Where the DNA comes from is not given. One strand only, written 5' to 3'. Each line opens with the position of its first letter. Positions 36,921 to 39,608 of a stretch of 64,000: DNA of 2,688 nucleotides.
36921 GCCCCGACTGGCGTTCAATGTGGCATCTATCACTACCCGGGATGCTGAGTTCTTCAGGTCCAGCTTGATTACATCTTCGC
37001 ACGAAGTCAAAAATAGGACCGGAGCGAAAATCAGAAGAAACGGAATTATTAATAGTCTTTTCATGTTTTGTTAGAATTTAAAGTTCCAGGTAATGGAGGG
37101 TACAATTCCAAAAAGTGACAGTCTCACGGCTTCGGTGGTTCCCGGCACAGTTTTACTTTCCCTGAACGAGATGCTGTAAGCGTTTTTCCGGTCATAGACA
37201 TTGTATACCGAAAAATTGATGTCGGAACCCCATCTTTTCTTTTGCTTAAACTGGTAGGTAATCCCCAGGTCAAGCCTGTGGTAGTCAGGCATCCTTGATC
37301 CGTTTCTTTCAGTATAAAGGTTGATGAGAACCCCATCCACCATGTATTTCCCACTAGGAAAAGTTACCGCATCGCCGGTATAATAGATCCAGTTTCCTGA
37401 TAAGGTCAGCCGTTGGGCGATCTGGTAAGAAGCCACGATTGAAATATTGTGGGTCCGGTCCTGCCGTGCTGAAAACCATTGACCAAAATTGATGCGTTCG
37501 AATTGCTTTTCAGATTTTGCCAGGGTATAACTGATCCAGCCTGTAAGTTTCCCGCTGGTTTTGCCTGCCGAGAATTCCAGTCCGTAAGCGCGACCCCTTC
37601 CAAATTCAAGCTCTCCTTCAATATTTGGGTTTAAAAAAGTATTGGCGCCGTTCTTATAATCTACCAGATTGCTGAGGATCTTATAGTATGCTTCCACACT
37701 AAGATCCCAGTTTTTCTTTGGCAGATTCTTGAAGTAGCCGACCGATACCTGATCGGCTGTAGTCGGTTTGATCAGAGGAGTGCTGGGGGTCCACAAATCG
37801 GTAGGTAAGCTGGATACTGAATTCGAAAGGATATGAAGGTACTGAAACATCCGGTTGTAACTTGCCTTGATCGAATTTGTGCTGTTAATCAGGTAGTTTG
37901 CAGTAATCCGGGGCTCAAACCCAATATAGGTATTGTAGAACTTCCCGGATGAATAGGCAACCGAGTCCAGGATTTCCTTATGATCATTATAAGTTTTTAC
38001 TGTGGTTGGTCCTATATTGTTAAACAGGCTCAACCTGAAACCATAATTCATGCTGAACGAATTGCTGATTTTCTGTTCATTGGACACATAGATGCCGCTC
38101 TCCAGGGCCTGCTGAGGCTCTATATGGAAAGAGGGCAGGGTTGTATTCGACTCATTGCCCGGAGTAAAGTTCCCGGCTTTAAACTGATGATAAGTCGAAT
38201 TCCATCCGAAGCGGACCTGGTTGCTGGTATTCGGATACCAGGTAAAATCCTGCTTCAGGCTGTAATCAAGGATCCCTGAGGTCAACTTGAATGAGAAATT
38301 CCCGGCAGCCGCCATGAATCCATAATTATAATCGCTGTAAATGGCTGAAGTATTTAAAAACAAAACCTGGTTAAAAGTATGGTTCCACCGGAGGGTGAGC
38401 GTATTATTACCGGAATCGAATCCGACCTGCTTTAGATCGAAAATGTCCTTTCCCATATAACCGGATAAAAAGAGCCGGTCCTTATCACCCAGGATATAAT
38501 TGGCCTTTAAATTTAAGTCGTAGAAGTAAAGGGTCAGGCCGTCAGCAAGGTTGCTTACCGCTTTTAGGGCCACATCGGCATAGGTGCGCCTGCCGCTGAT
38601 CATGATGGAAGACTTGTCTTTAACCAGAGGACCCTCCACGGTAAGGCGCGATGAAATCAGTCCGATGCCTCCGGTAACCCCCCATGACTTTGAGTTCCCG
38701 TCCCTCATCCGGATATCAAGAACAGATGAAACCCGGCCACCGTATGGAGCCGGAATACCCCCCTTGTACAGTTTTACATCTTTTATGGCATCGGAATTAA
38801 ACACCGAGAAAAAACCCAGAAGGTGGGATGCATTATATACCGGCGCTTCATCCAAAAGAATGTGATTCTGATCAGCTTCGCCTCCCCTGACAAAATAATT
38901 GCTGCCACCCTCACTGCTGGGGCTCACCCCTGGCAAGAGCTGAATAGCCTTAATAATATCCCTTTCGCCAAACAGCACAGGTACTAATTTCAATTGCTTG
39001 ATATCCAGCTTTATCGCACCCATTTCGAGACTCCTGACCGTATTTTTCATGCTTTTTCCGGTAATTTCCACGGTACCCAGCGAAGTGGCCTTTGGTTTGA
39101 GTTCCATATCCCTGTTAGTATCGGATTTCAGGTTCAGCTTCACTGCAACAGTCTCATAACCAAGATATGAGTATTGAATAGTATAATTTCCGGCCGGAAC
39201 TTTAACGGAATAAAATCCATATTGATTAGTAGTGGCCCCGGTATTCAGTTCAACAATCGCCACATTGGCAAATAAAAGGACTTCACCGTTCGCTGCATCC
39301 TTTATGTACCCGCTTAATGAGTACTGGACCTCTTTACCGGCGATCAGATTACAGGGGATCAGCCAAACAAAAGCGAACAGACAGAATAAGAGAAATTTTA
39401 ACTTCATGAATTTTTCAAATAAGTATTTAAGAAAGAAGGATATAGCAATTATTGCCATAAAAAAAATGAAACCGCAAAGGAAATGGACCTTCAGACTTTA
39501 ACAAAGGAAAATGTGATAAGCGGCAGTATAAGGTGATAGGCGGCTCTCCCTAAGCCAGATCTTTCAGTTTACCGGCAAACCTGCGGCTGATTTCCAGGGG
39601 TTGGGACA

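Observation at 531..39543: A ~70-nt operator+promoter module, eight full copies and one operator-less copy, heads almost every operon of a 39-kb island: putative LytTR regulon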

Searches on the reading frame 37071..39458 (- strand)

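Call 4: search_protein_families(library=pfam, proteins=[window:37071-39458:-], max_evalue=0.001)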
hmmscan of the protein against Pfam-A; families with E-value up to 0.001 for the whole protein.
window:37071-39458:- (795 aa): 3 families
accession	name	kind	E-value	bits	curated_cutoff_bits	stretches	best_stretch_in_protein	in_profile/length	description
PF13715.12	CarbopepD_reg_2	-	6.1e-18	65.1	32.2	1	48-130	1-86/88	CarboxypepD_reg-like domain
PF13620.12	CarboxypepD_reg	-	9.5e-12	45.6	32.3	1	47-120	1-81/82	Carboxypeptidase regulatory-like domain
PF07715.20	Plug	-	1e-08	36.1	23.9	1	165-242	22-102/107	TonB-dependent Receptor Plug Domain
